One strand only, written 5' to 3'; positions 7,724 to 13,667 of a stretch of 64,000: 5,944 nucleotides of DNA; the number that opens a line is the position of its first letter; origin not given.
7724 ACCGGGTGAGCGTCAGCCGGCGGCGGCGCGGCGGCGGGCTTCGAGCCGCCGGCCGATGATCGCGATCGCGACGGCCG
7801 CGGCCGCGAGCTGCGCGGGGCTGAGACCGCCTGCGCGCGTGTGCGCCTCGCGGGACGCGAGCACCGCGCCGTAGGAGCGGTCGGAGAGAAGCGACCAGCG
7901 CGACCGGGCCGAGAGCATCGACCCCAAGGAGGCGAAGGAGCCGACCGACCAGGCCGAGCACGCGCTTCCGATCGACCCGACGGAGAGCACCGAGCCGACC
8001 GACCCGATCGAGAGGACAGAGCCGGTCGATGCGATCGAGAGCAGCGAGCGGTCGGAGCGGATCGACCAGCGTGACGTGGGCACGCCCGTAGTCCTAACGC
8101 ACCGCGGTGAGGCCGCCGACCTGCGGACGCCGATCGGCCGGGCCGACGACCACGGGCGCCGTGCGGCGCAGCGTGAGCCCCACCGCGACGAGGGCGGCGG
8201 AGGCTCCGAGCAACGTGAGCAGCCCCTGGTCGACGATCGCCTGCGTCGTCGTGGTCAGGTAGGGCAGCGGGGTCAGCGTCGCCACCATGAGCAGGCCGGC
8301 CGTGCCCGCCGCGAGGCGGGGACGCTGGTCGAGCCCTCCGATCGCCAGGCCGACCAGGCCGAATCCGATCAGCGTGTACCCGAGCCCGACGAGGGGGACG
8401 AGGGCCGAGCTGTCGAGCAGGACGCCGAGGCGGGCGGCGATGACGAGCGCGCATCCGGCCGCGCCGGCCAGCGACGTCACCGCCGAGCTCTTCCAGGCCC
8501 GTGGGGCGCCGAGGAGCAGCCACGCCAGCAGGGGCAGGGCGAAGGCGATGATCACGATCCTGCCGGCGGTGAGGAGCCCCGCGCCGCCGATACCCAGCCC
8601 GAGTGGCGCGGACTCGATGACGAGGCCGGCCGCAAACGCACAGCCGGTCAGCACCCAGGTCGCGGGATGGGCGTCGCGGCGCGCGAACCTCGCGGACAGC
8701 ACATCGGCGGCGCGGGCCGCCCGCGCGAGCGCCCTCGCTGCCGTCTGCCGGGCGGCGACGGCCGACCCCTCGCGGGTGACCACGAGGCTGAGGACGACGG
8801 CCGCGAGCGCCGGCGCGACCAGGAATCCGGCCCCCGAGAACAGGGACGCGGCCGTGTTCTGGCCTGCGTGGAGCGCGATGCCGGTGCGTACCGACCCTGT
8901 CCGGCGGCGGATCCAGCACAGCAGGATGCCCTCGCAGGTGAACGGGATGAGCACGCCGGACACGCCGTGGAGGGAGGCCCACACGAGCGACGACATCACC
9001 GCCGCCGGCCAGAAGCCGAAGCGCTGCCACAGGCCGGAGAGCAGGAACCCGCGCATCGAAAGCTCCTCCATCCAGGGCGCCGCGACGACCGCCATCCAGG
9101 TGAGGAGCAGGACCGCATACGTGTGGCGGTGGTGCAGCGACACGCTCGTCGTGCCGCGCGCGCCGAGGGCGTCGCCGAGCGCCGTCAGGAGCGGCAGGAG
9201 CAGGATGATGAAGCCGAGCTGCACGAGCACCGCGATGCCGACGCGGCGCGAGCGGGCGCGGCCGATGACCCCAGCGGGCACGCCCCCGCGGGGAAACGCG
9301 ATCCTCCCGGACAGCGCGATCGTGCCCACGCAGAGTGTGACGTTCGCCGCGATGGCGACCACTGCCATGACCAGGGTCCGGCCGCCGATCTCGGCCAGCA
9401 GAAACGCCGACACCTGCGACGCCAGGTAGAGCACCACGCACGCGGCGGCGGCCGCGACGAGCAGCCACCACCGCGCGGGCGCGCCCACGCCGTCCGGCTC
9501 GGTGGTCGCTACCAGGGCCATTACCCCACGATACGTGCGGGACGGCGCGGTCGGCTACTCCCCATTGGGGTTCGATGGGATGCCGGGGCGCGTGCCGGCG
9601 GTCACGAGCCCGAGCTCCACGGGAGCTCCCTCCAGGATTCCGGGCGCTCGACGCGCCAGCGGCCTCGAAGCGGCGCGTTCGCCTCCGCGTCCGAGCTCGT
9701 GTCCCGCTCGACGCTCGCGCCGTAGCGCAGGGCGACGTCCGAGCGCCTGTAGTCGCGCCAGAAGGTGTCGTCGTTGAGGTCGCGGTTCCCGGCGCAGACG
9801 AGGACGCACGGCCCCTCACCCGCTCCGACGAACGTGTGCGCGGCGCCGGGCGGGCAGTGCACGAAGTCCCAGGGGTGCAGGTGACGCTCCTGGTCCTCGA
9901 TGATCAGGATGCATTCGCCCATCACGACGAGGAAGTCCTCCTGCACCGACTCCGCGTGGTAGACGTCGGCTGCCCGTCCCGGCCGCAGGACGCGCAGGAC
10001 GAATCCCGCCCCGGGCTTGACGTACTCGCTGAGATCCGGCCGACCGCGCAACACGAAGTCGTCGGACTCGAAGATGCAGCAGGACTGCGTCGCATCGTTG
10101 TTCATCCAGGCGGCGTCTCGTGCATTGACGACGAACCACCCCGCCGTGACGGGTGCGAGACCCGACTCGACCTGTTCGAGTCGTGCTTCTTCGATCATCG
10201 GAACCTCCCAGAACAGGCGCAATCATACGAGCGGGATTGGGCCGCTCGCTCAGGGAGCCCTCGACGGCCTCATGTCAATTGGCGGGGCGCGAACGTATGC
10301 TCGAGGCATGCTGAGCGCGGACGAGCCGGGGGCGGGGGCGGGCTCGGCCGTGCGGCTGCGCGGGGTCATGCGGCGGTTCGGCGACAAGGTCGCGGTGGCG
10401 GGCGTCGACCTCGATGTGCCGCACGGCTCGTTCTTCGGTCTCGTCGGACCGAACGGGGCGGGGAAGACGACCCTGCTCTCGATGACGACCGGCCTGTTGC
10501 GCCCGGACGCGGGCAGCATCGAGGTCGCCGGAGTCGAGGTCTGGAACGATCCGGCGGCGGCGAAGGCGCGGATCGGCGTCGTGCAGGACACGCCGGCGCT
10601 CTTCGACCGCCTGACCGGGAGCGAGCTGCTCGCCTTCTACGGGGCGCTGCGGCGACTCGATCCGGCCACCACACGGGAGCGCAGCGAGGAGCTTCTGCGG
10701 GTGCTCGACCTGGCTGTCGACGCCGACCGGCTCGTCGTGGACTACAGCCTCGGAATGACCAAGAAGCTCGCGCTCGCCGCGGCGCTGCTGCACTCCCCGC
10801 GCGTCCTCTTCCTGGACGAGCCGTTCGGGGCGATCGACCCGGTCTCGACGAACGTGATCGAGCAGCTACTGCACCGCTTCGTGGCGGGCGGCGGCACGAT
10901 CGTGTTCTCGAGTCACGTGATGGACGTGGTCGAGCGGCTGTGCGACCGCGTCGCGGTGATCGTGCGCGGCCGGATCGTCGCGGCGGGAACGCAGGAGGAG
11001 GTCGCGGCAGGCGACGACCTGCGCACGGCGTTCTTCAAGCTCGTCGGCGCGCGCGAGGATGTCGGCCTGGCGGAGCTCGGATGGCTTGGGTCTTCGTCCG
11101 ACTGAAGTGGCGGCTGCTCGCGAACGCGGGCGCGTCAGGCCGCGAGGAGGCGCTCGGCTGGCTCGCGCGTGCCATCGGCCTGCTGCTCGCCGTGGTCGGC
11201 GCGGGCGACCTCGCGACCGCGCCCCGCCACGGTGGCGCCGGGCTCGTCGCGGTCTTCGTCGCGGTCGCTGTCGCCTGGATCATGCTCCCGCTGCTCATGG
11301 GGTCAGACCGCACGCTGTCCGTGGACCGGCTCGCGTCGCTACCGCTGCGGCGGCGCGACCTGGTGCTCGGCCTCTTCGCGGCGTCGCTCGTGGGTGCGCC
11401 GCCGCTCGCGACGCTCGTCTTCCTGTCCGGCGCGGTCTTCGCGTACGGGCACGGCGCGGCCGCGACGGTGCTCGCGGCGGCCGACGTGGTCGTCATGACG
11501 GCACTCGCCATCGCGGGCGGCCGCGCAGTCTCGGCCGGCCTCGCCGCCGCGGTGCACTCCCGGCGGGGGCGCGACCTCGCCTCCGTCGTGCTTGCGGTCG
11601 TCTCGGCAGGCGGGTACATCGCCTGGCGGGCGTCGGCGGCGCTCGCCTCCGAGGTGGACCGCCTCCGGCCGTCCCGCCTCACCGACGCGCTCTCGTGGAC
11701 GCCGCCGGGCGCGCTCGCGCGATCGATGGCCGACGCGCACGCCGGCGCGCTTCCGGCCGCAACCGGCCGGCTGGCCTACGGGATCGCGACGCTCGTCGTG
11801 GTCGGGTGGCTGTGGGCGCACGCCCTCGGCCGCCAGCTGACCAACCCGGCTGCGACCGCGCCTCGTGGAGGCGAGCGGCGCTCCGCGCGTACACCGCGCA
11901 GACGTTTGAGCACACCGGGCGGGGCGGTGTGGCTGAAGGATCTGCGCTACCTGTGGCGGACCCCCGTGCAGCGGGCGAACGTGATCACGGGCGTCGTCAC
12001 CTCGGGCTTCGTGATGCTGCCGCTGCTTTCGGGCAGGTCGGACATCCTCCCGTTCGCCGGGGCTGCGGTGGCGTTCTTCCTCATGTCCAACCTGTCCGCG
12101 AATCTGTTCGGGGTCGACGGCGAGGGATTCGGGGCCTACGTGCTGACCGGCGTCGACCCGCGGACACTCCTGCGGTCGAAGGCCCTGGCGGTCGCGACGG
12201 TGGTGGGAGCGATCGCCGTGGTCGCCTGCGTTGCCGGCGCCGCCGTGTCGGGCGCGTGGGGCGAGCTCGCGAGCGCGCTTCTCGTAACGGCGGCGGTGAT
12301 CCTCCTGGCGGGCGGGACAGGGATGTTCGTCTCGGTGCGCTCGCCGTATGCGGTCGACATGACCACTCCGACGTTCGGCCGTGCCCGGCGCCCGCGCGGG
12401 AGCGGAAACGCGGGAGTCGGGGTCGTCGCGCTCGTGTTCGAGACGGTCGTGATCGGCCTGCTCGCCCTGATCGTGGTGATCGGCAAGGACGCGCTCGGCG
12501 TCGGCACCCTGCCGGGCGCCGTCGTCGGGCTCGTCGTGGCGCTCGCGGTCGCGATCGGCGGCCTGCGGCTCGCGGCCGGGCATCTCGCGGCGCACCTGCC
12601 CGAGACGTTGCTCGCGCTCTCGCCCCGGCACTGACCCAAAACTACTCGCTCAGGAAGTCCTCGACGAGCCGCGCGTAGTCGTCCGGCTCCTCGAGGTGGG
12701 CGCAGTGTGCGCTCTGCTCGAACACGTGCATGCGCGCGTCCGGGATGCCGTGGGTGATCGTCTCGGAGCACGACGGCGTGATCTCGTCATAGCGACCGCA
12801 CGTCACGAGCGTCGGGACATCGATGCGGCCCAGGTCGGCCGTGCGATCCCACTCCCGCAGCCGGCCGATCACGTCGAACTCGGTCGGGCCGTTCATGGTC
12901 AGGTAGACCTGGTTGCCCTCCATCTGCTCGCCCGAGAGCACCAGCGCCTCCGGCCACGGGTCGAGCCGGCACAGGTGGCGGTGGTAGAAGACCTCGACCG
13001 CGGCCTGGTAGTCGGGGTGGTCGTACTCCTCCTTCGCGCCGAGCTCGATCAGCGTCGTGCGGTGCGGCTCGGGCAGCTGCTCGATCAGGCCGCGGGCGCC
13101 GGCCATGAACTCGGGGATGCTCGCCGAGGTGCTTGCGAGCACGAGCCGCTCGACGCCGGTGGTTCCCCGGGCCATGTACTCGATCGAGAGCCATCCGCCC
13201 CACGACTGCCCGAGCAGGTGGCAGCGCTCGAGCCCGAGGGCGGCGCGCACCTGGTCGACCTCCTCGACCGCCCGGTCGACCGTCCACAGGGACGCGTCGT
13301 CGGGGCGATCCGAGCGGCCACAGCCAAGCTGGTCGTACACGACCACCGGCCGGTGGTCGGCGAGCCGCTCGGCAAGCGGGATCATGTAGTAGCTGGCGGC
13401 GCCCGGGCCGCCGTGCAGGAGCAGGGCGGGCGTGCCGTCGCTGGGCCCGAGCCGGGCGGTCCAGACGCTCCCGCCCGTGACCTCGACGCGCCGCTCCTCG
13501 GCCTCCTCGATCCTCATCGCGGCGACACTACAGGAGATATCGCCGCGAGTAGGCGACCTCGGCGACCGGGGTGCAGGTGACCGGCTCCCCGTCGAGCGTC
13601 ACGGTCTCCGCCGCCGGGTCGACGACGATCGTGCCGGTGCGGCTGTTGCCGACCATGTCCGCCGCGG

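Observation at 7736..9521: CPBP intramembrane protease co-transcribed with a tail-anchored protein built of 23 uninterrupted Ser-x-x triplets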

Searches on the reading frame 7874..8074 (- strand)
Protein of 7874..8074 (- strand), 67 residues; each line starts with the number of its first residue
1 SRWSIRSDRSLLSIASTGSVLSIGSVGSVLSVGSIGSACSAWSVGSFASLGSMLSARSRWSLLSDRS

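Call 10: find_related_loci(query=A2, collection=genome_contigs, flank=8000)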
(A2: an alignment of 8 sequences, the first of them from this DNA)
Query A2 (67 aa) in genome_contigs; peptide patterns used: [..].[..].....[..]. (x = any residue, [..] = any of these).
600 stretches matched a pattern (row limit reached: there are more); 585 encode a relative of the query (tblastn E <= 1e-3); the best 80 are kept; 80 distinct loci.
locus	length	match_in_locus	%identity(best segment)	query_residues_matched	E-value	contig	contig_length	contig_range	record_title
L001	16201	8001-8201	100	1-67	7e-34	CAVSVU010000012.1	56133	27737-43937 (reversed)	MAG: uncultured Actinomycetes bacterium isolate MFD05841.bin.1.21 genome assembly, contig: contig_27443, whole genome sh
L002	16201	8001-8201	82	1-67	4e-28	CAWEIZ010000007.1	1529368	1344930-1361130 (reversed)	MAG: uncultured Actinomycetes bacterium isolate MFD06085.bin.1.163 genome assembly, contig: contig_6146, whole genome sh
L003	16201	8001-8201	81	1-67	4e-26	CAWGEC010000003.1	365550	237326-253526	MAG: uncultured Actinomycetes bacterium isolate MFD02199.bin.2.72 genome assembly, contig: contig_20721, whole genome sh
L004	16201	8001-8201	81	1-67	2e-25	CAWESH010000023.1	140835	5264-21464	MAG: uncultured Actinomycetes bacterium isolate MFD02134.bin.3.227 genome assembly, contig: contig_92103, whole genome s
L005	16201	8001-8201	79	1-67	6e-25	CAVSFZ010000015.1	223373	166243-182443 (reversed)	MAG: uncultured Actinomycetes bacterium isolate MFD02134.bin.1.51 genome assembly, contig: contig_28099, whole genome sh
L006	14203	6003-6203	72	1-67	7e-22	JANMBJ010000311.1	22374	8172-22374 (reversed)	MAG: Candidatus Nanopelagicales bacterium isolate OTE_1_metabat_352 OTE_1_k141_4393020, whole genome shotgun sequence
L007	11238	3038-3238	70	1-67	7e-21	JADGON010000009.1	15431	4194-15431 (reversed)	MAG: Acidimicrobiia bacterium isolate Chersky_806 k127_131000, whole genome shotgun sequence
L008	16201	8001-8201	72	1-67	1e-20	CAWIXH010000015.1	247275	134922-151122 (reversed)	MAG: uncultured Actinomycetota bacterium isolate MFD04944.bin.1.178 genome assembly, contig: contig_11203, whole genome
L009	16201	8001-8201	70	1-67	4e-20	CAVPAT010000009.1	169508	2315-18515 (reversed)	MAG: uncultured Acidimicrobiia bacterium isolate MFD09779.bin.2.249 genome assembly, contig: contig_59316, whole genome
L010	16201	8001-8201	72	1-67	5e-20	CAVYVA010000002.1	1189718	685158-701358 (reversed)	MAG: uncultured Actinomycetota bacterium isolate MFD03975.bin.2.2 genome assembly, contig: contig_12686, whole genome sh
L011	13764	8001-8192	73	1-64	5e-20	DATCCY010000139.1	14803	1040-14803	MAG TPA_asm: Candidatus Nanopelagicales bacterium isolate SMAG_U7711 k141_210289, whole genome shotgun sequence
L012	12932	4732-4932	73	1-67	9e-20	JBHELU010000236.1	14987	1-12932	MAG: Actinomycetota bacterium isolate S2_bin.31.orig S2_k141_4469546, whole genome shotgun sequence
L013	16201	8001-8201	72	1-67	2e-19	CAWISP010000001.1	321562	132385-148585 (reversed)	MAG: uncultured Acidimicrobiales bacterium isolate MFD09222.bin.3.40 genome assembly, contig: contig_106398, whole genom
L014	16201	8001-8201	72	1-67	3e-19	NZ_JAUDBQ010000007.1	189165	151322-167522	Cellulomonas cellasea strain ET82 ET82_scaffold_7, whole genome shotgun sequence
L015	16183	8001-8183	77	7-67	4e-19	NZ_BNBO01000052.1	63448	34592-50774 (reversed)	Kitasatospora indigofera strain JCM 4646 sequence052, whole genome shotgun sequence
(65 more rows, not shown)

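Call 24: search_protein_families(library=pfam, alignment_id=A4, max_evalue=0.001)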
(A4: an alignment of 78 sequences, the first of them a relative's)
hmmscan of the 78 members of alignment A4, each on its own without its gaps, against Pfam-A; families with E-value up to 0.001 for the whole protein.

A. member 1, L001:6554-7981:+ (475 aa): 1 family
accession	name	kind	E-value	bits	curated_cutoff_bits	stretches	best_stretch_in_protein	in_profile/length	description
PF02517.21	Rce1-like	-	2.7e-15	56.8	22.4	1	137-220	4-89/93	Type II CAAX prenyl endopeptidase Rce1-like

B. families by the number of members that match (of 78 scanned): 102 families (the first 25 are shown)
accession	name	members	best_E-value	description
PF00296.26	Bac_luciferase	3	1e-43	Luciferase-like monooxygenase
PF11136.13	DUF2889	3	6.4e-29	Protein of unknown function (DUF2889)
PF14378.12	PAP2_3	2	8.4e-41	PAP2 superfamily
PF13191.12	AAA_16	2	3.5e-27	AAA ATPase domain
PF03640.20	Lipoprotein_15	2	3.7e-22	Secreted repeat of unknown function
PF01636.29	APH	2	1.9e-21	Phosphotransferase enzyme family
PF00903.31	Glyoxalase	2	4.7e-20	Glyoxalase/Bleomycin resistance protein/Dioxygenase superfamily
PF00027.35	cNMP_binding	2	1.6e-15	Cyclic nucleotide-binding domain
PF11697.13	DUF3293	2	6.6e-15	Protein of unknown function (DUF3293)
PF13669.12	Glyoxalase_4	2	1.3e-10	Glyoxalase/Bleomycin resistance protein/Dioxygenase superfamily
PF01633.27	Choline_kinase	2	3.1e-05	Choline/ethanolamine kinase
PF13401.12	AAA_22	2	3.3e-05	AAA domain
PF18029.7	Glyoxalase_6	2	7e-05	Glyoxalase-like domain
PF22677.2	Ble-like_N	2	0.00028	Bleomycin resistance protein-like N-terminal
PF00723.27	Glyco_hydro_15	1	6.7e-69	Glycosyl hydrolases family 15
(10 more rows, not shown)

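Call 50: search_protein_families(library=pfam, alignment_id=A5, max_evalue=0.001)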
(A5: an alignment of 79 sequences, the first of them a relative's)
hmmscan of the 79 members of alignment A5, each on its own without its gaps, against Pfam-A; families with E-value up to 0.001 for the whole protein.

A. member 1, L001:8485-8868:+ (127 aa): 0 families

B. families by the number of members that match (of 79 scanned): 123 families (the first 25 are shown)
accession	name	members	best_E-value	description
PF12840.13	HTH_20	6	1.2e-09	Helix-turn-helix domain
PF12802.13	MarR_2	6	3.4e-09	MarR family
PF01047.28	MarR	5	4.5e-09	MarR family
PF25212.1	HVO_A0114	5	8.7e-05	HVO_A0114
PF13412.12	HTH_24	5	0.00017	Winged helix-turn-helix DNA-binding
PF01544.23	CorA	4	2.6e-66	CorA-like Mg2+ transporter protein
PF03006.26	HlyIII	4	4.6e-51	Haemolysin-III related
PF02562.22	PhoH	4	3.6e-43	PhoH-like protein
PF22613.1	Transketolase_C_1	4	1.7e-16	Transketolase-like TK C-terminal domain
PF13245.12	AAA_19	4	1.5e-08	AAA domain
PF13604.12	AAA_30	4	3.1e-08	AAA domain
PF09339.16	HTH_IclR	4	0.00021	IclR helix-turn-helix domain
PF17831.6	PDH_E1_M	3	1.3e-78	Pyruvate dehydrogenase E1 component middle domain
PF00456.26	Transketolase_N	3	7.3e-12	Transketolase, thiamine diphosphate binding domain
PF13538.12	UvrD_C_2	3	8.7e-12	UvrD-like helicase C-terminal domain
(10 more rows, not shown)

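Call 53: find_related_loci(query=A2, collection=viral_contigs, flank=6000)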
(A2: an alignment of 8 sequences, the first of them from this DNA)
Query A2 (67 aa) in viral_contigs; peptide patterns used: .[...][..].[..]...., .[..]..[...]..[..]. (x = any residue, [..] = any of these).
47 stretches matched a pattern; 1 encode a relative of the query (tblastn E <= 1e-3); 1 distinct loci.
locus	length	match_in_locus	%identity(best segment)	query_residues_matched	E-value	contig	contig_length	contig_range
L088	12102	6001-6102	59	5-46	4e-7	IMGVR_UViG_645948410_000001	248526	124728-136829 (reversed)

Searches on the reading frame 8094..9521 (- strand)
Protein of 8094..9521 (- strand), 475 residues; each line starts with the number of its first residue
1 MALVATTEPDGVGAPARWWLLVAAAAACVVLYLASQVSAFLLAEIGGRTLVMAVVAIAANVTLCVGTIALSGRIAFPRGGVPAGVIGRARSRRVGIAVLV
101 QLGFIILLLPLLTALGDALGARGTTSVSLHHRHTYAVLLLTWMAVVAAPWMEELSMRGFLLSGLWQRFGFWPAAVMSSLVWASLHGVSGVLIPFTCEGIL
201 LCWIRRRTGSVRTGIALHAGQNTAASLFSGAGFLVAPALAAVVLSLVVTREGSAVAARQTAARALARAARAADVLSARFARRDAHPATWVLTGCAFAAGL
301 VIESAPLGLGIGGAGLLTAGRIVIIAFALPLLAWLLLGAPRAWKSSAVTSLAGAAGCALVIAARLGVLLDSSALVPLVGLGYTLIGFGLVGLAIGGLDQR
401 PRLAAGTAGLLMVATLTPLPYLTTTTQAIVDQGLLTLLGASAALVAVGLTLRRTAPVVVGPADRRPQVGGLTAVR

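Call 3: search_protein_families(library=pfam, proteins=[window:8094-9521:-], max_evalue=1)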
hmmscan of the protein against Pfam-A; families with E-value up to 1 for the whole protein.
window:8094-9521:- (475 aa): 1 family
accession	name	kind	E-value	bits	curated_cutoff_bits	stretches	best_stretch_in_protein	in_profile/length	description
PF02517.21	Rce1-like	-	2.7e-16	60.1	22.4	1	137-223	4-92/93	Type II CAAX prenyl endopeptidase Rce1-like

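Call 4: search_protein_families(library=ncbifam, proteins=[window:8094-9521:-], max_evalue=1)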
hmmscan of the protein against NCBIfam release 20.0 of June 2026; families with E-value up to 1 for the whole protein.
window:8094-9521:- (475 aa): 5 families
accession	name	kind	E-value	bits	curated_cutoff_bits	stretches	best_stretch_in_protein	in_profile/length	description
NF041647.1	ABC_perm_CPBP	equivalog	3.1e-12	46.1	435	1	21-228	428-633/636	ABC transporter permease subunit/CPBP intramembrane protease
NF040589.1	CPBP_Synerg_MrtS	equivalog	4.7e-06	26.9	130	1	132-223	67-161/170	Synerg-CTERM system glutamic-type intramembrane protease MrtS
NF033192.3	CPBP_JDVT_MrtJ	equivalog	8.5e-05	23.2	75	1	144-225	4-95/98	JDVT-CTERM system glutamic-type intramembrane protease MrtJ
NF040914.1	Mrt_core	domain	0.00011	22.2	100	1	139-227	4-103/108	myxosortase family intramembrane protease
NF041656.1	CPBP_MmRce1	equivalog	0.018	14.6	425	1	143-185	131-173/271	MmRce1 family CPBP family CAAX prenyl protease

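Call 39: search_protein_families(library=padloc, proteins=[window:8094-9521:-], max_evalue=1)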
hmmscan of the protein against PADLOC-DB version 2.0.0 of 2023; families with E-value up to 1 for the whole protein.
window:8094-9521:- (475 aa): 0 families

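Call 40: search_protein_families(library=phrogs, proteins=[window:8094-9521:-], max_evalue=1)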
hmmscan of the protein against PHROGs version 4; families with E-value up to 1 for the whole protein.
window:8094-9521:- (475 aa): 1 family
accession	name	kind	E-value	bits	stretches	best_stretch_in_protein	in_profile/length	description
phrog_28058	-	unknown function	0.0004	21.1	1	143-227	138-228/258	-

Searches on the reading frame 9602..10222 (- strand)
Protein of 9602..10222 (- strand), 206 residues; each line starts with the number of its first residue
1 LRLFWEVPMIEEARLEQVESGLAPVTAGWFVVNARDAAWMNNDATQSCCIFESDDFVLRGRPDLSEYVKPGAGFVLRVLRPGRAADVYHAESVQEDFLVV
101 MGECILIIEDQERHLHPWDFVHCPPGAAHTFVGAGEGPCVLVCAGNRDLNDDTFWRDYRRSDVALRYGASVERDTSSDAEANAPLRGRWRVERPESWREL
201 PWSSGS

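Call 3: search_protein_families(library=pfam, proteins=[window:9602-10222:-], max_evalue=1)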
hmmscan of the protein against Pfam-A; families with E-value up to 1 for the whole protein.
window:9602-10222:- (206 aa): 3 families
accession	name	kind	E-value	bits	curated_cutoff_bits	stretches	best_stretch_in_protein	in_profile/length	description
PF07883.17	Cupin_2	-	8.9e-10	38.6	27.2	1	78-144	4-69/70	Cupin domain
PF12852.13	Cupin_6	-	0.017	15.3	26.7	1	97-140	38-83/183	Cupin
PF05899.18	Cupin_3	-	0.079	13.1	23.5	1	93-128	25-61/74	EutQ-like cupin domain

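Call 4: search_protein_families(library=ncbifam, proteins=[window:9602-10222:-], max_evalue=1)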
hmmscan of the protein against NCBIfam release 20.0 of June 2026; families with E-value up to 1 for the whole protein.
window:9602-10222:- (206 aa): 4 families
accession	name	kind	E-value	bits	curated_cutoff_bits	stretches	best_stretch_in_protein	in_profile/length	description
TIGR03214.2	ura-cupin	equivalog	0.0019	17.7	200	1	74-137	47-114/249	(S)-ureidoglycine aminohydrolase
NF008373.0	PRK11171.1-2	equivalog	0.015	14.5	445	1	64-136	61-133/274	(S)-ureidoglycine aminohydrolase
NF040771.1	AAH_UGLYAH2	exception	0.052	12.7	350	1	74-133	66-125/267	bifunctional allantoicase/(S)-ureidoglycine aminohydrolase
NF008376.0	PRK11171.1-5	equivalog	0.19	10.8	338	1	74-131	71-128/278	(S)-ureidoglycine aminohydrolase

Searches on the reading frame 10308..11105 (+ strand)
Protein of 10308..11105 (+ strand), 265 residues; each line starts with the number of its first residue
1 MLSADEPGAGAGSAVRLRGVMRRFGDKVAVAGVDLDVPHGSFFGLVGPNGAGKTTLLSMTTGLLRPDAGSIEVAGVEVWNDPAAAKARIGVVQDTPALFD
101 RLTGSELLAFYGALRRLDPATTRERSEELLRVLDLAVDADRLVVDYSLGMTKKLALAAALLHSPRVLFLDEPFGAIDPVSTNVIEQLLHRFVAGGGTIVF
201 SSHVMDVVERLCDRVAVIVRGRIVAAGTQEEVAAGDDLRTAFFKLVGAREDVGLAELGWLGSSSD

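Call 52: search_protein_families(library=pfam, proteins=[window:10308-11105:+], max_evalue=0.001)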
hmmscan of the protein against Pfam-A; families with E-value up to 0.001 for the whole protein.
window:10308-11105:+ (265 aa): 2 families
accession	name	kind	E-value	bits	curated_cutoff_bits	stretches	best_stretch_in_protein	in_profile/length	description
PF00005.33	ABC_tran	-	1e-26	94.6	25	1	32-173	3-136/137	ABC transporter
PF13304.12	AAA_21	-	3.6e-10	40.8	27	1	144-203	236-298/304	AAA domain, putative AbiEii toxin, Type IV TA system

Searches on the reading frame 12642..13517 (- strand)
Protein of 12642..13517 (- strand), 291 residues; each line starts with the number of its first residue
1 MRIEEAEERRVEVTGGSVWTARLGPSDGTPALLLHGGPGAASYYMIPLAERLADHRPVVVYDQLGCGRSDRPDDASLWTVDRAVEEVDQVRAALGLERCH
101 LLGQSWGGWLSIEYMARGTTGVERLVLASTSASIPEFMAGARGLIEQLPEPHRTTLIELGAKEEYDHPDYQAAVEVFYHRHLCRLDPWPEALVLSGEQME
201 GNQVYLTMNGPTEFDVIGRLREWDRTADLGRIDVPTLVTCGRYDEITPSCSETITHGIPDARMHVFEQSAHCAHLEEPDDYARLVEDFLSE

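Call 52: search_protein_families(library=pfam, proteins=[window:12642-13517:-], max_evalue=0.001)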
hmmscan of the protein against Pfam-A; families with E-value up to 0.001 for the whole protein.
window:12642-13517:- (291 aa): 3 families
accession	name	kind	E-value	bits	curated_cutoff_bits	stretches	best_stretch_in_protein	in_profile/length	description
PF00561.26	Abhydrolase_1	-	8.4e-28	98.1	25.8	1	32-278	4-245/245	alpha/beta hydrolase fold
PF12697.13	Abhydrolase_6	-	1.9e-20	74.9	26.3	1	32-283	2-216/217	Alpha/beta hydrolase family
PF12146.15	Hydrolase_4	-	9.3e-12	45.2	27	1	32-138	8-117/239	Serine aminopeptidase, S33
